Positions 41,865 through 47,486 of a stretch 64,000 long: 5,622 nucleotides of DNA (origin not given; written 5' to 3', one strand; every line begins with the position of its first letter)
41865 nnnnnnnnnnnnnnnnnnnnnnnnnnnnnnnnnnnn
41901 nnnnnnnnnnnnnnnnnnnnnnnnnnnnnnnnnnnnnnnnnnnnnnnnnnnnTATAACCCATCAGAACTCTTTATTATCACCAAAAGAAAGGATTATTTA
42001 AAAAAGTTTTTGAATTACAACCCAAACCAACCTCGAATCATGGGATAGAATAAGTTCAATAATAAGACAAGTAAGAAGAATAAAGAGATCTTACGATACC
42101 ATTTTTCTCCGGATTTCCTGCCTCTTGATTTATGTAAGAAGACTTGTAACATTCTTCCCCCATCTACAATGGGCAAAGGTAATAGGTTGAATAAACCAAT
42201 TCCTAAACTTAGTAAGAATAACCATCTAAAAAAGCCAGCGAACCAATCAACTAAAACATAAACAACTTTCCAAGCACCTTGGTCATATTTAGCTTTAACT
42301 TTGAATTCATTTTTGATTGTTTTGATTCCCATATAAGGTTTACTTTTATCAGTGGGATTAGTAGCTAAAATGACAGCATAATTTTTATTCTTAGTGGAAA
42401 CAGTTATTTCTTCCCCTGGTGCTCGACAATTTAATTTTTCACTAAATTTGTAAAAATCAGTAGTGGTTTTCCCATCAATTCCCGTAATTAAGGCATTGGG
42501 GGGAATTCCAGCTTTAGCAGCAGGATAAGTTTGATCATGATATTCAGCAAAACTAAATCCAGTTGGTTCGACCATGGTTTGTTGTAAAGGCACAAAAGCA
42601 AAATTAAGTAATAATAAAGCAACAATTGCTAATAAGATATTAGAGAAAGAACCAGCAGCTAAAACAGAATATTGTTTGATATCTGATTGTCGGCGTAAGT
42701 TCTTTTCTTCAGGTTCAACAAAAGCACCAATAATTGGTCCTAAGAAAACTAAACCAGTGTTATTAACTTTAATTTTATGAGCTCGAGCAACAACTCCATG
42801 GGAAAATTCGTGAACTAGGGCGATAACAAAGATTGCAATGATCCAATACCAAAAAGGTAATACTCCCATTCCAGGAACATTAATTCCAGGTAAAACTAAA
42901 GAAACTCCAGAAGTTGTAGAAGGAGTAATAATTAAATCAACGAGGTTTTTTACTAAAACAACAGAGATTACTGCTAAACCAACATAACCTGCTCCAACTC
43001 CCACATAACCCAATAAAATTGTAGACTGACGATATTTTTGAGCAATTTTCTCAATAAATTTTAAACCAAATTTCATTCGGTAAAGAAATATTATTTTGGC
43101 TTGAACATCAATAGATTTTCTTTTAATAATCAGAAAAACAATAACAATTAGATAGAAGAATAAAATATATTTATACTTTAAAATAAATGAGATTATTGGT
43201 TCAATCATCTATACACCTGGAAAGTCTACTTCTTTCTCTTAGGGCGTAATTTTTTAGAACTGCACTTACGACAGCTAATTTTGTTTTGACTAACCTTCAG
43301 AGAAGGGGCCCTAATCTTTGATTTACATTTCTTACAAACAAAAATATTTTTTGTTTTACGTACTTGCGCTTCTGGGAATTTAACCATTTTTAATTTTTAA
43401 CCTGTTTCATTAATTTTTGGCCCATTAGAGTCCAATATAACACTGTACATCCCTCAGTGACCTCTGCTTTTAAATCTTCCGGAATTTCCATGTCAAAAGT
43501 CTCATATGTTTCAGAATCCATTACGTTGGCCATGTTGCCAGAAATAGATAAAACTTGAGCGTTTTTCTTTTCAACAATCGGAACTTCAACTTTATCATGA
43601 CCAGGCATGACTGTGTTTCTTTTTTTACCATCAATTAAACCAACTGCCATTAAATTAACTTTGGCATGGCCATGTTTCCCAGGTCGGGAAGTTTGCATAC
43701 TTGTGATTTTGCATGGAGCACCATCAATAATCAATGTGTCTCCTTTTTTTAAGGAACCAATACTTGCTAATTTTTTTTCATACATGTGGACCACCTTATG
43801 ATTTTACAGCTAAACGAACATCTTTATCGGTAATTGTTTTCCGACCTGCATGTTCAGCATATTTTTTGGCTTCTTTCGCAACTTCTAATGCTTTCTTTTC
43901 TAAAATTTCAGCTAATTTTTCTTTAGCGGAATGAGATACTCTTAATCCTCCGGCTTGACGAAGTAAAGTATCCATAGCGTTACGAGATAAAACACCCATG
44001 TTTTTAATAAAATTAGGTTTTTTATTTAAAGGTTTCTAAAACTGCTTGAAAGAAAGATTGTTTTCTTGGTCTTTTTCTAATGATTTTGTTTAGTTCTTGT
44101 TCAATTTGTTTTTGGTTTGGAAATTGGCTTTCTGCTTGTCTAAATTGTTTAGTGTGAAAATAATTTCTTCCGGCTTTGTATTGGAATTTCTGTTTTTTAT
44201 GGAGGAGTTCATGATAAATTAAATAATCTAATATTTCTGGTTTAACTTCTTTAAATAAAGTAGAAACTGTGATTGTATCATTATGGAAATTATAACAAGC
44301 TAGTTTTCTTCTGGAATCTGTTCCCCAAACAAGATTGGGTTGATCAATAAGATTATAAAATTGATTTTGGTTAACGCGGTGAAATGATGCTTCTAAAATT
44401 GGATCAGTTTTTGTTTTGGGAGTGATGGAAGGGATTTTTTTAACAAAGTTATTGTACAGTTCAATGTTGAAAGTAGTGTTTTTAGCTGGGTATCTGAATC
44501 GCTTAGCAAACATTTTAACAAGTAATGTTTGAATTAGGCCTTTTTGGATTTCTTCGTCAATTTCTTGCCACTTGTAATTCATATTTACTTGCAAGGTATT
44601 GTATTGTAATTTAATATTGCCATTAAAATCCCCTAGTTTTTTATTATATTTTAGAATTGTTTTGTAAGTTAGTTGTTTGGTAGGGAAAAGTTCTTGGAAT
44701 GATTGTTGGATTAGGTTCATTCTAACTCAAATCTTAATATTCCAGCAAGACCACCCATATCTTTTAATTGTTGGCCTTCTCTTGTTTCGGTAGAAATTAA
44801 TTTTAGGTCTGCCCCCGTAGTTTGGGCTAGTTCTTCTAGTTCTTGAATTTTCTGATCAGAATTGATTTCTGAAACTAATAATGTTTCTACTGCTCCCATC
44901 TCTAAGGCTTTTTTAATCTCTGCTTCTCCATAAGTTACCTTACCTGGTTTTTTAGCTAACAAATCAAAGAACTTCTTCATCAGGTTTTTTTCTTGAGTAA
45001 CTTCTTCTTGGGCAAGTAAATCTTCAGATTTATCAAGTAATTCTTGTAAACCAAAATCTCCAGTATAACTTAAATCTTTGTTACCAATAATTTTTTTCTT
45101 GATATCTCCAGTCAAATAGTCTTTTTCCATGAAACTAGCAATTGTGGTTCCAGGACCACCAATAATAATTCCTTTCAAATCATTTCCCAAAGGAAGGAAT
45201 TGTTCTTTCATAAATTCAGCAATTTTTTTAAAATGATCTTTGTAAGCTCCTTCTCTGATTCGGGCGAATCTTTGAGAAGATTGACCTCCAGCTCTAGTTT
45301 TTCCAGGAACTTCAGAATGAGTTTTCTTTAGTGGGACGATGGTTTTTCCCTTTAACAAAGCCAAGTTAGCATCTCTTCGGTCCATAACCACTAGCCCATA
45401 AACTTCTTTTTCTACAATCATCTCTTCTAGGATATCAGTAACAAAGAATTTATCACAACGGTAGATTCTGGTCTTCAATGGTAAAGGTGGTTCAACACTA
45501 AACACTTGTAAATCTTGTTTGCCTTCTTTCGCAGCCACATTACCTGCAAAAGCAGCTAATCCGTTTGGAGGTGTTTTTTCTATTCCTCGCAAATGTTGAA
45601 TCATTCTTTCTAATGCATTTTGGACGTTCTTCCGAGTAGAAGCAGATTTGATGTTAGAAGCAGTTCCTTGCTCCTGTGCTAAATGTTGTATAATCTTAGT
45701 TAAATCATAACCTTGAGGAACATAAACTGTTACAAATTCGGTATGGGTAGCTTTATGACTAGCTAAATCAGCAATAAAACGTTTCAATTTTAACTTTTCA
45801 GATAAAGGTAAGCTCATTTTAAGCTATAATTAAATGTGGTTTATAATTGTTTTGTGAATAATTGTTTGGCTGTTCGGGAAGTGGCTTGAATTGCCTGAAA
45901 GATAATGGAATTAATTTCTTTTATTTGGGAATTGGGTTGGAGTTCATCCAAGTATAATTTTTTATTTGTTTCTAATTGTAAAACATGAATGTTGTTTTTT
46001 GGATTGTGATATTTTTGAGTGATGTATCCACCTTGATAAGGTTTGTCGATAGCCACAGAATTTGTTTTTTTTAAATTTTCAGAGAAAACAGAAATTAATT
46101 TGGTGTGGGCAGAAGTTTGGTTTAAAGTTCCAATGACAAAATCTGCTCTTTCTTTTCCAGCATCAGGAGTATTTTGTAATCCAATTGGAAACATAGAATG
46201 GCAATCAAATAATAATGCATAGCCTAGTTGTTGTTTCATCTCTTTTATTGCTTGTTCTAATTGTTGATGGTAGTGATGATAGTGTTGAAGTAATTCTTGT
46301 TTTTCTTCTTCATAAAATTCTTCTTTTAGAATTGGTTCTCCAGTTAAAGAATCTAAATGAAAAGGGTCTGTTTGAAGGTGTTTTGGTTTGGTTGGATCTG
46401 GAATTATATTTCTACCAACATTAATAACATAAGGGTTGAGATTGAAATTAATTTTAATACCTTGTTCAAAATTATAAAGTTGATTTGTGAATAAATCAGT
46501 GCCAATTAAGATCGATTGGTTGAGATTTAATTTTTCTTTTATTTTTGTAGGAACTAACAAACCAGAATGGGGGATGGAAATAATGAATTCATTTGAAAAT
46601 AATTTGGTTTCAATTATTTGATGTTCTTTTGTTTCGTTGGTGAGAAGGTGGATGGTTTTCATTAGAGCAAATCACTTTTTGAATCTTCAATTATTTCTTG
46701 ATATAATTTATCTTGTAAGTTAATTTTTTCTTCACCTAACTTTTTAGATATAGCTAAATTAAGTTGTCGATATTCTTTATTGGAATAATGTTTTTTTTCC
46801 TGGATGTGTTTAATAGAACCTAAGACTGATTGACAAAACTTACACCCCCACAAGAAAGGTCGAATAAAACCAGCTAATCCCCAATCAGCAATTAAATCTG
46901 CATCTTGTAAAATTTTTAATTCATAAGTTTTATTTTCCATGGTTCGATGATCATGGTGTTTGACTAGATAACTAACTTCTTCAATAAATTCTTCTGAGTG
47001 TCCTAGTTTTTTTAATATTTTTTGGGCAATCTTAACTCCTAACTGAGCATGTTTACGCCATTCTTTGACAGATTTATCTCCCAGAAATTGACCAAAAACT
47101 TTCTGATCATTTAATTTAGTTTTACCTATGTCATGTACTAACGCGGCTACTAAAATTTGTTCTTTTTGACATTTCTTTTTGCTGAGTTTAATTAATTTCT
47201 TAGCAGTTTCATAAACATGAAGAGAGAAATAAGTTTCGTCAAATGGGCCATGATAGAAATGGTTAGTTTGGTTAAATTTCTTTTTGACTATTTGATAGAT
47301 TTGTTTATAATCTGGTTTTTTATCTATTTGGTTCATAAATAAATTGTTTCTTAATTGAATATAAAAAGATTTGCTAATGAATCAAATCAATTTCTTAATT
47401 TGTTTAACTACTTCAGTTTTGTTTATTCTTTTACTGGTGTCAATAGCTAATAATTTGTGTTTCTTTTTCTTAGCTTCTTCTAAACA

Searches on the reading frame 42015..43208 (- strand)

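Call 44: search_protein_families(library=pfam, proteins=[window:42015-43208:-], max_evalue=0.001)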
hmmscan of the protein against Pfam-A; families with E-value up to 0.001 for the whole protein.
window:42015-43208:- (397 aa): 1 family
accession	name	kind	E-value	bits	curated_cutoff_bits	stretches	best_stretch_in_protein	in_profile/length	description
PF02163.28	Peptidase_M50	-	5.3e-28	98.3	27.2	1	122-382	2-221/221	Peptidase family M50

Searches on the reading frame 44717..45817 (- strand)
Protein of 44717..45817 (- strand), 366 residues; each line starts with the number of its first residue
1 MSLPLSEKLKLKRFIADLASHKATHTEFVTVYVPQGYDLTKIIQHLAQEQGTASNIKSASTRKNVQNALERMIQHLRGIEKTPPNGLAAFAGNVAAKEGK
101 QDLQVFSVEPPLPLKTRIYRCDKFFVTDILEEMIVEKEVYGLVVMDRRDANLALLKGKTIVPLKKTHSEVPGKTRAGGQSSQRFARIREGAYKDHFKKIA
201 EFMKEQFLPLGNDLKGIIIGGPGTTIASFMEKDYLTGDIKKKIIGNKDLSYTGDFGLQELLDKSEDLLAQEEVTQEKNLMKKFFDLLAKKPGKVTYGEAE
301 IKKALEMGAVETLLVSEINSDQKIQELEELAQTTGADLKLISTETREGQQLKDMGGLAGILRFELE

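Call 44: search_protein_families(library=pfam, proteins=[window:44717-45817:-], max_evalue=0.001)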
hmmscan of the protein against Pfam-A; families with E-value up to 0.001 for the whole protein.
window:44717-45817:- (366 aa): 5 families
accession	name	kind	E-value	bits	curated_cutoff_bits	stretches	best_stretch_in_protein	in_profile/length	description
PF03464.20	eRF1_2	-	1.9e-36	125.8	27.1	1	140-269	2-132/133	eRF1 domain 2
PF03465.20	eRF1_3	-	3.3e-25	89.1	25.8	1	274-364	2-105/106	eRF1 domain 3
PF18859.6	acVLRF1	-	2.6e-13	50.7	27.1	1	143-233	5-93/130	Actinobacteria/chloroflexi VLRF1 release factor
PF03463.20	eRF1_1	-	4.3e-13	49.8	23.8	1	22-134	9-123/123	eRF1 domain 1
PF18854.6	baeRF_family10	-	2.3e-12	47.9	27.1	1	130-245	6-121/143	Bacterial archaeo-eukaryotic release factor family 10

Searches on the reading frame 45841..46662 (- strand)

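Call 44: search_protein_families(library=pfam, proteins=[window:45841-46662:-], max_evalue=0.001)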
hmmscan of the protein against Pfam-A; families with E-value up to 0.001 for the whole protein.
window:45841-46662:- (273 aa): 1 family
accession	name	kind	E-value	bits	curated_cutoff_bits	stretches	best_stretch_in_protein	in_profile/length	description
PF05013.17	FGase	-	2.8e-40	139.2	28.9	1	26-238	3-219/219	N-formylglutamate amidohydrolase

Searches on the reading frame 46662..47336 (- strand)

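Call 44: search_protein_families(library=pfam, proteins=[window:46662-47336:-], max_evalue=0.001)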
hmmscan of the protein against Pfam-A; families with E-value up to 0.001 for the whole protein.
window:46662-47336:- (224 aa): 1 family
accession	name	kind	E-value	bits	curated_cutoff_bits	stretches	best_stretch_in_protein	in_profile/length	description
PF01966.28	HD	-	1e-13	52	22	1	40-148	4-112/116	HD domain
